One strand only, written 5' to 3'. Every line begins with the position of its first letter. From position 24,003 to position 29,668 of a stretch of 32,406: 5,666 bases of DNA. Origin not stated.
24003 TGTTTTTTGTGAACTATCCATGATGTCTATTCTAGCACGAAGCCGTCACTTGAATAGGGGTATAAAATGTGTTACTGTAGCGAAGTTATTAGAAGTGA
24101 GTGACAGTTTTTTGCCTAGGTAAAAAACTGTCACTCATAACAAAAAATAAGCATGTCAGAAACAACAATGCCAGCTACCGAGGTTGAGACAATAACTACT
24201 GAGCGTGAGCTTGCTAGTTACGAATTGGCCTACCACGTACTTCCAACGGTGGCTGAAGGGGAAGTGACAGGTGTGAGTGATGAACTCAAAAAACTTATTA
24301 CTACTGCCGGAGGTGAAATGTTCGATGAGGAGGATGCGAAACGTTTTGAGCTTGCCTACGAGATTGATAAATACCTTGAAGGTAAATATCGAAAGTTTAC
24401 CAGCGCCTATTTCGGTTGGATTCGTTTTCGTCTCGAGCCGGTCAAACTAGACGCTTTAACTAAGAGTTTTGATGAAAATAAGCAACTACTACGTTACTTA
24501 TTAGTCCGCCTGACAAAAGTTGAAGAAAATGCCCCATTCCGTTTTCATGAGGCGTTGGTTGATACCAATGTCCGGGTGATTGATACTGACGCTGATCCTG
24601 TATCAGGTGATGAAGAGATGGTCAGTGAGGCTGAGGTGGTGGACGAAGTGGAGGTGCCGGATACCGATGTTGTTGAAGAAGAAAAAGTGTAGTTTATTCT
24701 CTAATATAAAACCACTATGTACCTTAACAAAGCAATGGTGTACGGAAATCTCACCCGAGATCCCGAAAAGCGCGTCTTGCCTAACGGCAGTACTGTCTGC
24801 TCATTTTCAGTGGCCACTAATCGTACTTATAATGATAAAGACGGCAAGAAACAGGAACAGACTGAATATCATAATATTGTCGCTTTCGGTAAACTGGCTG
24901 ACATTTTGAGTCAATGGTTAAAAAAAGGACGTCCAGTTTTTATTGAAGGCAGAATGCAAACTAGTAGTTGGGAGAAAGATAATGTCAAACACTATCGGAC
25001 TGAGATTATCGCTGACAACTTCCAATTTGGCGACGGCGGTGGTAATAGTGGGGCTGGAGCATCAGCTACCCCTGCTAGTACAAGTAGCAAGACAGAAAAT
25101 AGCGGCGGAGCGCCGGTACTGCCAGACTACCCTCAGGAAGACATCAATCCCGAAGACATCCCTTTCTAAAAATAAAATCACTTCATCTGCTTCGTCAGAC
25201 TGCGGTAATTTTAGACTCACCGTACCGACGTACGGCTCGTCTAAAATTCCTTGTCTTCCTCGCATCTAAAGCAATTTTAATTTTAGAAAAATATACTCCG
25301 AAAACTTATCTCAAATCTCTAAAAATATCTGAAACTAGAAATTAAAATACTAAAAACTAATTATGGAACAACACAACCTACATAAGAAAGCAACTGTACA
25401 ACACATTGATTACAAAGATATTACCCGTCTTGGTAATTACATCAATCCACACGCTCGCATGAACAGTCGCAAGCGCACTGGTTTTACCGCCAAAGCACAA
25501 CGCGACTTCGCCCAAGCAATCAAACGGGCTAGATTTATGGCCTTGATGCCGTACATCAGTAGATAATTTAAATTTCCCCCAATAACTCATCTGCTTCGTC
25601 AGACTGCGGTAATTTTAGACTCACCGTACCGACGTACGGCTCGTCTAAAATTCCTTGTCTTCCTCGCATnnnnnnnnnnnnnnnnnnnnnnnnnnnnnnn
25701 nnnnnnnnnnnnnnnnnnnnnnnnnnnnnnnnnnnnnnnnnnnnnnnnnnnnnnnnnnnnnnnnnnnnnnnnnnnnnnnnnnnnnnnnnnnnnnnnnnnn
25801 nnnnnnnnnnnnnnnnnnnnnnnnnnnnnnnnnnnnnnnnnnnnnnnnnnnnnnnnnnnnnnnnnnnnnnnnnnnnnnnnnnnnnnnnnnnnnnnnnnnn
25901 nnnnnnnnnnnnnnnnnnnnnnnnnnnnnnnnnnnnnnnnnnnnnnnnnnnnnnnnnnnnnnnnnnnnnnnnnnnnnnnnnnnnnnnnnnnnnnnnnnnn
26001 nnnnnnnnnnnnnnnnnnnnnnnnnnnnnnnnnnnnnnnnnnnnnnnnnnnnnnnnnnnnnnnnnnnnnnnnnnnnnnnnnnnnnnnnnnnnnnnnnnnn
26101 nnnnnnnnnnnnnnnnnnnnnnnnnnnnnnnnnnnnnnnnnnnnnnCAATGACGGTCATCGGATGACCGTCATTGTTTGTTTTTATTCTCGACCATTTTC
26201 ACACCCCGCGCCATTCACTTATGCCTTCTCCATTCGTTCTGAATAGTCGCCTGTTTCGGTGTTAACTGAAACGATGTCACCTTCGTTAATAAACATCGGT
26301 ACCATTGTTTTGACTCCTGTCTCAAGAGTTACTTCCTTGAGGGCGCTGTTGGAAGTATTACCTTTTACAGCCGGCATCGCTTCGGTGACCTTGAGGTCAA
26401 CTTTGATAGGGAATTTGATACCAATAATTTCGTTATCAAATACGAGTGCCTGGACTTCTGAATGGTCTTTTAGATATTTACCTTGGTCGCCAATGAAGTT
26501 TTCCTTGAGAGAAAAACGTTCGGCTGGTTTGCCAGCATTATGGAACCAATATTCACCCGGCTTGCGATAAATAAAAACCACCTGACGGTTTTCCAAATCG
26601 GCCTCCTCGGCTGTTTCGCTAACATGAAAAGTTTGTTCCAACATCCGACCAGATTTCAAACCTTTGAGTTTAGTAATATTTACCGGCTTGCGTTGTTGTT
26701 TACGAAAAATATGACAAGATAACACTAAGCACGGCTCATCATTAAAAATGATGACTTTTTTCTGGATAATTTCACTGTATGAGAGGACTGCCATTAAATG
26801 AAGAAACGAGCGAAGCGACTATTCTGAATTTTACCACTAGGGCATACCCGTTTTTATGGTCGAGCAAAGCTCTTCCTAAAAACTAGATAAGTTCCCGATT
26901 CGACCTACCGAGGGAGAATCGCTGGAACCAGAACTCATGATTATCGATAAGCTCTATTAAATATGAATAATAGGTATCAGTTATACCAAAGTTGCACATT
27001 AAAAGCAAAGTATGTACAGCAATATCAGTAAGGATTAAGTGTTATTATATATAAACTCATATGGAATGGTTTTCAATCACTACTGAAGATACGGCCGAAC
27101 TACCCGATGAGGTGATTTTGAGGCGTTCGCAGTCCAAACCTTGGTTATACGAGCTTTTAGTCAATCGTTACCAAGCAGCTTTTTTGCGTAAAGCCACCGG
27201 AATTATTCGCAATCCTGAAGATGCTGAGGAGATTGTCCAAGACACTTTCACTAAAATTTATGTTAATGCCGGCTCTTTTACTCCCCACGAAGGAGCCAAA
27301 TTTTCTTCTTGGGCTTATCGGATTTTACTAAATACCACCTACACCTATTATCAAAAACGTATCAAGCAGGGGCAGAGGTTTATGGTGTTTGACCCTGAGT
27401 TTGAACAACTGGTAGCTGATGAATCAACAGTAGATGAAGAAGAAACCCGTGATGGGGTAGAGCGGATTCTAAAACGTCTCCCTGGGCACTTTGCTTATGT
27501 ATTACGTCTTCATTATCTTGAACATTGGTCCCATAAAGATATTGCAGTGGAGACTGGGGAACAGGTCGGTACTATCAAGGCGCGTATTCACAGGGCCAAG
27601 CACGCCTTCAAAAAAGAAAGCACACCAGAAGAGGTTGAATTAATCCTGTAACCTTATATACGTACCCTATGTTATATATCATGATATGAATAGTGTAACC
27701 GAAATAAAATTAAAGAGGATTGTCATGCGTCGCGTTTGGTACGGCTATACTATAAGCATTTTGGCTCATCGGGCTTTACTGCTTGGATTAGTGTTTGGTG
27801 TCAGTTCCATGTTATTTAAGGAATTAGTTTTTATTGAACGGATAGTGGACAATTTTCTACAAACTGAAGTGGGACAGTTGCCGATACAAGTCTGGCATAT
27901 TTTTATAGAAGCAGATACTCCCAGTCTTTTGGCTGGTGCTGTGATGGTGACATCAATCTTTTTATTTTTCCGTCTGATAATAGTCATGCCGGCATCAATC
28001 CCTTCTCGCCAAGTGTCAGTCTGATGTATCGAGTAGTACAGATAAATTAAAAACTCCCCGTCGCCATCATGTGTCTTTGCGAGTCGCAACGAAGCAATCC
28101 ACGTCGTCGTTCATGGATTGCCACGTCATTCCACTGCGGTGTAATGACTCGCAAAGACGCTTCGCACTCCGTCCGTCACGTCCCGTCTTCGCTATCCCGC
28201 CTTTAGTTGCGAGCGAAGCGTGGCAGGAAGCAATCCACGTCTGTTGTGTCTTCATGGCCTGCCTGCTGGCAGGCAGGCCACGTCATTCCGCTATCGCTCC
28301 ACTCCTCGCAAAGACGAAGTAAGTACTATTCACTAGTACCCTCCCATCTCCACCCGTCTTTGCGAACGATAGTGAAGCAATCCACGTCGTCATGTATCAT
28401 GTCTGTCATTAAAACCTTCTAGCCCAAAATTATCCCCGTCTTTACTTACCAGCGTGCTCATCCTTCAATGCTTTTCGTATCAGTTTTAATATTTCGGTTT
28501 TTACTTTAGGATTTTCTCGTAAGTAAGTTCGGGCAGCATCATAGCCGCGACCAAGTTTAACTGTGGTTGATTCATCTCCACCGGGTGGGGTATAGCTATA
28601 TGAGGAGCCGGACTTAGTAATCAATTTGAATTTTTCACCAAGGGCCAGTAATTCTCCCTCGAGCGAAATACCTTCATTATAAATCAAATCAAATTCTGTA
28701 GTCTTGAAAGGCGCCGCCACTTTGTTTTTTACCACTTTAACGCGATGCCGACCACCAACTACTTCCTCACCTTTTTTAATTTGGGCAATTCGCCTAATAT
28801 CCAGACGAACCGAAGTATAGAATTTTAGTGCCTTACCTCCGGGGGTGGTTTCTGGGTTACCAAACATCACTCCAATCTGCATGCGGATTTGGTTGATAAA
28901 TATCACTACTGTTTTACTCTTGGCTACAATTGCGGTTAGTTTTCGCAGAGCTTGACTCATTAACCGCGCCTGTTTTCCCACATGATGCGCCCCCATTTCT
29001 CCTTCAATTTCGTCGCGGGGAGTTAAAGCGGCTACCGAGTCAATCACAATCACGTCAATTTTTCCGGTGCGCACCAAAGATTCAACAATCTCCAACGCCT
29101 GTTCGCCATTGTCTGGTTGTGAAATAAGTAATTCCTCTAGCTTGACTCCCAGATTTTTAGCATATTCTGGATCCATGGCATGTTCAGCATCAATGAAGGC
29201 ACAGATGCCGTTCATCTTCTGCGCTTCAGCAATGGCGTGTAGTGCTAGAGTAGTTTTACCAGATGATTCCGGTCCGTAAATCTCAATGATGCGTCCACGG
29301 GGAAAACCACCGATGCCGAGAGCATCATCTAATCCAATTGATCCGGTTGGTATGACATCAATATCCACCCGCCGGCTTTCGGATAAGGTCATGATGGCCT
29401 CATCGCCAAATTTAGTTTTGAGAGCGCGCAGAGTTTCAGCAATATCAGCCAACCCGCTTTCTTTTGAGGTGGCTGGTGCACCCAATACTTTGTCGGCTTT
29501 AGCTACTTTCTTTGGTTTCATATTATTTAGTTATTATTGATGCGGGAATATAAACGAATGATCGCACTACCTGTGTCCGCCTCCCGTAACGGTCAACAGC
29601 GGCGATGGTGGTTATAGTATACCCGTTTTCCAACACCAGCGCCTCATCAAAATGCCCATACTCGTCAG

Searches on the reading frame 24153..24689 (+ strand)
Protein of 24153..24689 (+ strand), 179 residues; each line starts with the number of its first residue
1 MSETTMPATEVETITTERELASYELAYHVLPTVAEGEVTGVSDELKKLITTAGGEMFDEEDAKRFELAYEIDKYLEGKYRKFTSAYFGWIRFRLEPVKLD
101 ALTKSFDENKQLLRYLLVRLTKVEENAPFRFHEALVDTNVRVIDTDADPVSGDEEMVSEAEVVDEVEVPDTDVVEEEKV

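Call 83: search_protein_families(library=pfam, proteins=[window:24153-24689:+], max_evalue=0.001)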
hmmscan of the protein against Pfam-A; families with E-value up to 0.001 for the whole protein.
window:24153-24689:+ (179 aa): 1 family
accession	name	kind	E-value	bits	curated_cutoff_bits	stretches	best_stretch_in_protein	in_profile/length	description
PF01250.22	Ribosomal_S6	-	8.9e-13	48.7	27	1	23-119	2-90/90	Ribosomal protein S6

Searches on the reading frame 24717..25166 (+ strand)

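Call 83: search_protein_families(library=pfam, proteins=[window:24717-25166:+], max_evalue=0.001)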
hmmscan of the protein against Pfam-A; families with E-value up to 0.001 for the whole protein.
window:24717-25166:+ (150 aa): 1 family
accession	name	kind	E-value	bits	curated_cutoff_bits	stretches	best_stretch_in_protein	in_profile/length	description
PF00436.31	SSB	-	1.3e-35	122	26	1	3-104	1-103/104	Single-strand binding protein family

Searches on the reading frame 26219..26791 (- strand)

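Call 84: search_protein_families(library=pfam, proteins=[window:26219-26791:-], max_evalue=0.001)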
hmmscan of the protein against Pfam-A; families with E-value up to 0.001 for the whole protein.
window:26219-26791:- (190 aa): 3 families
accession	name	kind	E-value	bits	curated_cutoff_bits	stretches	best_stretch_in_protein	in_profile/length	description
PF09285.17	Elong-fact-P_C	-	5.3e-23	80.9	25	1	131-186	1-56/56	Elongation factor P, C-terminal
PF08207.18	EFP_N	-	3.1e-05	24.3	23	1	10-59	7-56/58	Elongation factor P (EF-P) KOW-like domain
PF01132.26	EFP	-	0.00025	21.4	27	0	91-123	22-54/54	Elongation factor P (EF-P) OB domain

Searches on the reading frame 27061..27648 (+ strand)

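Call 84: search_protein_families(library=pfam, proteins=[window:27061-27648:+], max_evalue=0.001)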
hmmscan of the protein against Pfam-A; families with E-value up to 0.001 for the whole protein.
window:27061-27648:+ (196 aa): 3 families
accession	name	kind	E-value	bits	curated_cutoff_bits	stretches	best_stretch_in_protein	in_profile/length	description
PF04542.20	Sigma70_r2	-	2.7e-13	49.9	24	1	33-100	1-68/71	Sigma-70 region 2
PF08281.18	Sigma70_r4_2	-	3.1e-10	40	25.7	1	133-180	4-51/54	Sigma-70, region 4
PF04545.22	Sigma70_r4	-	8.8e-05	22.4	24.1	1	137-179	2-44/50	Sigma-70, region 4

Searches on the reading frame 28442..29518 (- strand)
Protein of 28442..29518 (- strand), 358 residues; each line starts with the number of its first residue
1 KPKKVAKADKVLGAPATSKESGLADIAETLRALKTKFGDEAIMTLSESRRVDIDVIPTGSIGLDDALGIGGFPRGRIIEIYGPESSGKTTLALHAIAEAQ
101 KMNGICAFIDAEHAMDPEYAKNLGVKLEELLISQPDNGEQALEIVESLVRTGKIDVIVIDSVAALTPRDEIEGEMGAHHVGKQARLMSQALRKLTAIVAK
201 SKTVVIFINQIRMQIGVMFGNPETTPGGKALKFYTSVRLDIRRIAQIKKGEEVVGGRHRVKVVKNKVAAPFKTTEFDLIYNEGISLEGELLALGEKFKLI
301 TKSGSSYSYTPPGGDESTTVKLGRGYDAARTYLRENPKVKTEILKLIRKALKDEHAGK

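Call 84: search_protein_families(library=pfam, proteins=[window:28442-29518:-], max_evalue=0.001)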
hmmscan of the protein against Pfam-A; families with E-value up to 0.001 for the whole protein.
window:28442-29518:- (358 aa): 9 families
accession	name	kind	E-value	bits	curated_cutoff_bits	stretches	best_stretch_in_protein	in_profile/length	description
PF00154.27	RecA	-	5e-134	446.2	27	1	26-285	3-262/262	recA bacterial DNA recombination protein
PF21096.2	RecA_C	-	1.1e-11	45.1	27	1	288-352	1-57/57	RecA C-terminal domain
PF08423.17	Rad51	-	6.1e-11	42.5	22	1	50-244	2-212/244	Rad51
PF06745.19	ATPase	-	2.6e-10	40.5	26.6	1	56-213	1-166/231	KaiC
PF01637.24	ATPase_2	-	9.1e-07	29.3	33.2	1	76-212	21-120/225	ATPase domain predominantly from Archaea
PF13481.12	AAA_25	-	4.9e-05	23.5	27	0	71-97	28-55/195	AAA domain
PF13401.12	AAA_22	-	7.2e-05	23.5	27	1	76-172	6-97/130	AAA domain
PF13479.12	AAA_24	-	0.00026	21.3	27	1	78-166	5-77/195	AAA domain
PF13191.12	AAA_16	-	0.00077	20.4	32.6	0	73-210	22-140/167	AAA ATPase domain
